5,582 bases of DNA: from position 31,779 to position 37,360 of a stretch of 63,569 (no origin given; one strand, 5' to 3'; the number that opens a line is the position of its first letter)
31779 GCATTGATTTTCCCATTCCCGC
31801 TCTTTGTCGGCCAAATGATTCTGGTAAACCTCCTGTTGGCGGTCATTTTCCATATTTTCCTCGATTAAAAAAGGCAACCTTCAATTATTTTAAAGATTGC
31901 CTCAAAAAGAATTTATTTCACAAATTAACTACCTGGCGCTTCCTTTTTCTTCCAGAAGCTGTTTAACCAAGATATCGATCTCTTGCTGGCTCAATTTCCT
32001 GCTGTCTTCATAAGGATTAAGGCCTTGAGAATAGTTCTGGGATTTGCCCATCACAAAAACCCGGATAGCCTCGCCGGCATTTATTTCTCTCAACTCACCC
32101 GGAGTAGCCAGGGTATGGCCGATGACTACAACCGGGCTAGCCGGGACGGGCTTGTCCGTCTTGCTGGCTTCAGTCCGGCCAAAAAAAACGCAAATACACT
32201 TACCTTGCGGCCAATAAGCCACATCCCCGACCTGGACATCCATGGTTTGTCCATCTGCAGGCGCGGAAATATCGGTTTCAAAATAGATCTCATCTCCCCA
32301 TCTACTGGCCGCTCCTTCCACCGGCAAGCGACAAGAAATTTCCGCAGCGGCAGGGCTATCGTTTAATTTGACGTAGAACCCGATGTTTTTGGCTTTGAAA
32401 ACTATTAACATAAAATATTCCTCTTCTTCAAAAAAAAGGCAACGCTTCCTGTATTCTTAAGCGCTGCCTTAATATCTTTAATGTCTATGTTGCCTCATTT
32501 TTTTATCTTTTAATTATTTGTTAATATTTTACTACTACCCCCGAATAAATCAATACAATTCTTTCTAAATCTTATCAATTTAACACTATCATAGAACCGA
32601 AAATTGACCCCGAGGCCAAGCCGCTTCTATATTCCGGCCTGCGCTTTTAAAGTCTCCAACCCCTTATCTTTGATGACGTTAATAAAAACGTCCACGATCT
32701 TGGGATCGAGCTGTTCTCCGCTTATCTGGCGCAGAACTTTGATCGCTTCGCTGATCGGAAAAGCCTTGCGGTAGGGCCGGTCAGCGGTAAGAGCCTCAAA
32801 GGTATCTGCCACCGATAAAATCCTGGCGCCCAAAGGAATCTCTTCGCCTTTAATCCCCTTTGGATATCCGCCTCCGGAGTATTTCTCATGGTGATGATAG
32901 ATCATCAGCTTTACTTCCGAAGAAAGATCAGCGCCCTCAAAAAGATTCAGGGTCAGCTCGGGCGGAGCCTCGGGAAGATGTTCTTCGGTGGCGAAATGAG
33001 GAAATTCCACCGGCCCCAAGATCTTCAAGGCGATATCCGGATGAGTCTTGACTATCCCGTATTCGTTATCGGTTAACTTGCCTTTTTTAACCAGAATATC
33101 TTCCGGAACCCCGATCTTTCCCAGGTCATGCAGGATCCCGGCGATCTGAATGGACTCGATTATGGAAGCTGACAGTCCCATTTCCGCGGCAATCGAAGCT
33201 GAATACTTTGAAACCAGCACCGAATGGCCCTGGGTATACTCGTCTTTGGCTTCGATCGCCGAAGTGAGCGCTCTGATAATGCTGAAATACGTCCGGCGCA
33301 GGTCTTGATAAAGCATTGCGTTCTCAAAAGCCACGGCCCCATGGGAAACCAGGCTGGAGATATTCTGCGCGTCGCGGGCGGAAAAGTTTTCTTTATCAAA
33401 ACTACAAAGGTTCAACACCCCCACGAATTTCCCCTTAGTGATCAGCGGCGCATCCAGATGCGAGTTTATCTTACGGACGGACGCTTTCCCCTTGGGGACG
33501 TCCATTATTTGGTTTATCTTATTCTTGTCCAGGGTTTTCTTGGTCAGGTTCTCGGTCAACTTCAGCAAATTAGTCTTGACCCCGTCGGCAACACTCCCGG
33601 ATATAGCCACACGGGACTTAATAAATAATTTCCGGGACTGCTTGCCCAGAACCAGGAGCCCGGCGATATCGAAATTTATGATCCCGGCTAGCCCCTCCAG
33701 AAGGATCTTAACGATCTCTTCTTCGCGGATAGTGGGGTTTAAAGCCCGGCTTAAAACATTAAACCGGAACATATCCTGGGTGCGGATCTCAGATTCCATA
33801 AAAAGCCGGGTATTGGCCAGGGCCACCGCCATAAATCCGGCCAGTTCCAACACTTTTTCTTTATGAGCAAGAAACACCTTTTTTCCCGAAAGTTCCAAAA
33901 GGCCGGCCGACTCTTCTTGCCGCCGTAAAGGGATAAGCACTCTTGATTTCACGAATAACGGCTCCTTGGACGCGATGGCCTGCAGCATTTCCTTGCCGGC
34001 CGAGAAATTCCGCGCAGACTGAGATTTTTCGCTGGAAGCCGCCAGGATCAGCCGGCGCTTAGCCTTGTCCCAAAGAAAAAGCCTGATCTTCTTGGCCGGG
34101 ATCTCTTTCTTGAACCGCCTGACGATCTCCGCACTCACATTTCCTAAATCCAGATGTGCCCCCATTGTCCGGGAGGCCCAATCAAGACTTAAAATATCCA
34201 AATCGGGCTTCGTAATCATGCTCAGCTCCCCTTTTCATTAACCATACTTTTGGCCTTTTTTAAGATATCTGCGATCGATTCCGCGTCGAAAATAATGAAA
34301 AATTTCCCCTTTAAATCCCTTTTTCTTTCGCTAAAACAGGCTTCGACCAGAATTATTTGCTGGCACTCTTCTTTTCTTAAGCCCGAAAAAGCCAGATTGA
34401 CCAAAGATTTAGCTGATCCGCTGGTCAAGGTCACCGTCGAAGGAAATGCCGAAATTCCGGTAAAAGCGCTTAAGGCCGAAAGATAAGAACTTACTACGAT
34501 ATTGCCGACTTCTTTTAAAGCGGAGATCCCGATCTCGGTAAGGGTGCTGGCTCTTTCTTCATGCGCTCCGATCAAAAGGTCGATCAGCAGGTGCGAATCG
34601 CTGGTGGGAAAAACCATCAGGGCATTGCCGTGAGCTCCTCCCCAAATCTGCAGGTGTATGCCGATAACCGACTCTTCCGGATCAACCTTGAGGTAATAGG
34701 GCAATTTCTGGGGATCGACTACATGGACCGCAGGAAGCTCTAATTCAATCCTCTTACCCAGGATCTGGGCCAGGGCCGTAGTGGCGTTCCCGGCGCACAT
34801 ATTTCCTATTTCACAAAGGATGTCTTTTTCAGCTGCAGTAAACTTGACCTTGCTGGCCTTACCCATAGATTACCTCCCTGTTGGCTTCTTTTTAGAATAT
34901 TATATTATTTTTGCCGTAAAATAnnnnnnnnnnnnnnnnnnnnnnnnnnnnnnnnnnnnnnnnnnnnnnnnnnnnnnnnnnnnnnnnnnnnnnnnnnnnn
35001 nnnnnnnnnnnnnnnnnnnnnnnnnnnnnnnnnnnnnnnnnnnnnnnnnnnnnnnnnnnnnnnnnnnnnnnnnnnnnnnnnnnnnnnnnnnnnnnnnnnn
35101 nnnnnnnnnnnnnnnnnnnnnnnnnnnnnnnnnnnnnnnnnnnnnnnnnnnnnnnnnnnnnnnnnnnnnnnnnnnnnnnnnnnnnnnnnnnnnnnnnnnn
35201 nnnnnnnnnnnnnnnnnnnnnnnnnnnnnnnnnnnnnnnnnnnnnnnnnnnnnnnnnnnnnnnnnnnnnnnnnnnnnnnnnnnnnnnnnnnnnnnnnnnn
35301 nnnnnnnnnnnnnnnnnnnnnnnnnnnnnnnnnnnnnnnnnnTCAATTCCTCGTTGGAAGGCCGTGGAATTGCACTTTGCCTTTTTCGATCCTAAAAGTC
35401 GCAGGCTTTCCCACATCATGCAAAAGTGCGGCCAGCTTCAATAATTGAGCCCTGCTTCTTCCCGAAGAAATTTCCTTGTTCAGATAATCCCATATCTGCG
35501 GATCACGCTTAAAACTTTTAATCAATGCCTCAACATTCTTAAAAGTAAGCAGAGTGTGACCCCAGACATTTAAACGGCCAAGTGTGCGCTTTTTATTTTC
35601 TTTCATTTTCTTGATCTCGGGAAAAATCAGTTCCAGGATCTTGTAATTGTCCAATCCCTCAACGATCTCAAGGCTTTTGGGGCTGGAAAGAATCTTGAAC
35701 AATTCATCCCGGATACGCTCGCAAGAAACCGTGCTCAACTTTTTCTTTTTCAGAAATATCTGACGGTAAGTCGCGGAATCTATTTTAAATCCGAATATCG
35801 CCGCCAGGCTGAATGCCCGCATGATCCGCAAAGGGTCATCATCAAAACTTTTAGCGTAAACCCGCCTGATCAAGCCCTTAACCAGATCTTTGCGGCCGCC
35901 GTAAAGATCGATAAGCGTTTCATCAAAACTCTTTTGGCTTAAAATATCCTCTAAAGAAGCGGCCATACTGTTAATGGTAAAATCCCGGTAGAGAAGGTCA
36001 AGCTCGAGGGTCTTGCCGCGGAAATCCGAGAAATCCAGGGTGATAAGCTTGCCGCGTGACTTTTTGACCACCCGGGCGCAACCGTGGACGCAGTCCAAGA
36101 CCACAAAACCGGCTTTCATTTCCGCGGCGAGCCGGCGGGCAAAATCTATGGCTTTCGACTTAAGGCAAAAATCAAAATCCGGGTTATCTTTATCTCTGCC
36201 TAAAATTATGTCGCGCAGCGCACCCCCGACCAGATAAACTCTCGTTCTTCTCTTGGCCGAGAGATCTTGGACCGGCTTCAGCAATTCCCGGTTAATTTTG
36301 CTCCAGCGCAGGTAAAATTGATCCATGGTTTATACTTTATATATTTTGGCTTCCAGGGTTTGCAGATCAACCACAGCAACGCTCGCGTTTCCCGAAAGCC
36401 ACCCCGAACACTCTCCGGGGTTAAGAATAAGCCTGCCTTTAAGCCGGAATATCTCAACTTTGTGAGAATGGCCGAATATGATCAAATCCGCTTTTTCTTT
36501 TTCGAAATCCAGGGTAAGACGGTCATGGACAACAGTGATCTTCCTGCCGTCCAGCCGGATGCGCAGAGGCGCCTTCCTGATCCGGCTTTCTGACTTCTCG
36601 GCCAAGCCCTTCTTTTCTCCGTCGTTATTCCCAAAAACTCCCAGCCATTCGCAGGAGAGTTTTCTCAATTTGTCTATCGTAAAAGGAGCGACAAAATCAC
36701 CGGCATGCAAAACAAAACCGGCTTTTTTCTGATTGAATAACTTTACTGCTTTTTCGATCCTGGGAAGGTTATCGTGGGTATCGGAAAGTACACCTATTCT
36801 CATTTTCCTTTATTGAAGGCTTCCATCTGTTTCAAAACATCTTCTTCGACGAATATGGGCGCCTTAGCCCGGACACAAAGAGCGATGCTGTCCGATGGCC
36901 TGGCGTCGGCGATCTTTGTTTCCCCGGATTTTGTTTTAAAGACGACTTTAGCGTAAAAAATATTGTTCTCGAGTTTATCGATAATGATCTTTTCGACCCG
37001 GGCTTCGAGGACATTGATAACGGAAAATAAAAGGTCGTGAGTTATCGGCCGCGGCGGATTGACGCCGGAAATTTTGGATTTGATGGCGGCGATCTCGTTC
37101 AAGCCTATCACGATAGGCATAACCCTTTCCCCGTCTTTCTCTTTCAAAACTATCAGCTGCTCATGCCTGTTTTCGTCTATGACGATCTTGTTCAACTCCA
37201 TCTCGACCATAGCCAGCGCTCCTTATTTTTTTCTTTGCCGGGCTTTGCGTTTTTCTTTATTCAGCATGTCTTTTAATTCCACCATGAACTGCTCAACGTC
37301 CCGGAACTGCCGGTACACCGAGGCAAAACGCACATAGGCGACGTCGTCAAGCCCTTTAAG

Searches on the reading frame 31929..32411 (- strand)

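Call 66: search_protein_families(library=pfam, proteins=[window:31929-32411:-], max_evalue=0.00001)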
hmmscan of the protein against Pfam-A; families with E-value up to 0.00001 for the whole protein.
window:31929-32411:- (160 aa): 2 families
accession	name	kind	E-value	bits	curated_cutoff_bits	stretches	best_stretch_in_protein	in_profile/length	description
PF04126.18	Cyclophil_like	-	4.9e-29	101.1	27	1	7-118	7-119/120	Cyclophilin-like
PF18050.6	Cyclophil_like2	-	1.2e-09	38.6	22.7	1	8-84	4-83/115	Cyclophilin-like family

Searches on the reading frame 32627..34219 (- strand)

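Call 66: search_protein_families(library=pfam, proteins=[window:32627-34219:-], max_evalue=0.00001)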
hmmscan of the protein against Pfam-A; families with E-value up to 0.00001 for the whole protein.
window:32627-34219:- (530 aa): 4 families
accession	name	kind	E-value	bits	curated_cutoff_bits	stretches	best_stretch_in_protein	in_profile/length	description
PF13487.12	HD_5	-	2.8e-41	141.5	27.2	2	412-508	74-170/170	HD domain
PF01966.28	HD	-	3.3e-15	56.8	22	1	331-476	3-115/116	HD domain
PF13185.12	GAF_2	-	3.8e-08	34.1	28.6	1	166-299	4-136/136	GAF domain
PF13492.12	GAF_3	-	2.5e-06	28.4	27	0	167-298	3-127/129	GAF domain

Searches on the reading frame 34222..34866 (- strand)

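Call 66: search_protein_families(library=pfam, proteins=[window:34222-34866:-], max_evalue=0.00001)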
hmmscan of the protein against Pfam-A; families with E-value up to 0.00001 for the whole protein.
window:34222-34866:- (214 aa): 2 families
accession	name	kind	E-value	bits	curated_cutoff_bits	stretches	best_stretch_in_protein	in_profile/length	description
PF04509.17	CheC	-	5.9e-19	68.2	22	2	13-48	2-37/38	CheC-like family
PF13690.11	CheX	-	4.1e-07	30.4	27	0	14-48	43-73/94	Chemotaxis phosphatase CheX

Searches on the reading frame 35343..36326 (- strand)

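Call 66: search_protein_families(library=pfam, proteins=[window:35343-36326:-], max_evalue=0.00001)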
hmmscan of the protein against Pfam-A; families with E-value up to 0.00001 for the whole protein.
window:35343-36326:- (327 aa): 2 families
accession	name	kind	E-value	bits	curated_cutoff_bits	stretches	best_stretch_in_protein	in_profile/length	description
PF01743.26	PolyA_pol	-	2.7e-15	57.3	23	1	30-154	1-126/126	Poly A polymerase head domain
PF12627.12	PolyA_pol_RNAbd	-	1.2e-13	51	22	1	179-240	1-62/64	Probable RNA and SrmB- binding site of polymerase A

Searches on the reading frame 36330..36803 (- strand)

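Call 66: search_protein_families(library=pfam, proteins=[window:36330-36803:-], max_evalue=0.00001)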
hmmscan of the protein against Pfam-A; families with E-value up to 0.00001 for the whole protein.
window:36330-36803:- (157 aa): 2 families
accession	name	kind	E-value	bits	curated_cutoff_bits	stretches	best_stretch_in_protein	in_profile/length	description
PF12850.12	Metallophos_2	-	9.5e-31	107.3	27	1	1-149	1-153/154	Calcineurin-like phosphoesterase superfamily domain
PF00149.33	Metallophos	-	2.1e-13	51.6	21.5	1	1-82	1-104/191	Calcineurin-like phosphoesterase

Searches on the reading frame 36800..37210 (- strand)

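Call 66: search_protein_families(library=pfam, proteins=[window:36800-37210:-], max_evalue=0.00001)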
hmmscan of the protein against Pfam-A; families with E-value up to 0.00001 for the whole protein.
window:36800-37210:- (136 aa): 1 family
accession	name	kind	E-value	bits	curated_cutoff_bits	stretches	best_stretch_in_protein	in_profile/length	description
PF02577.19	BFN_dom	-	1.7e-36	124.9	27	1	20-131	1-109/112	Bifunctional nuclease domain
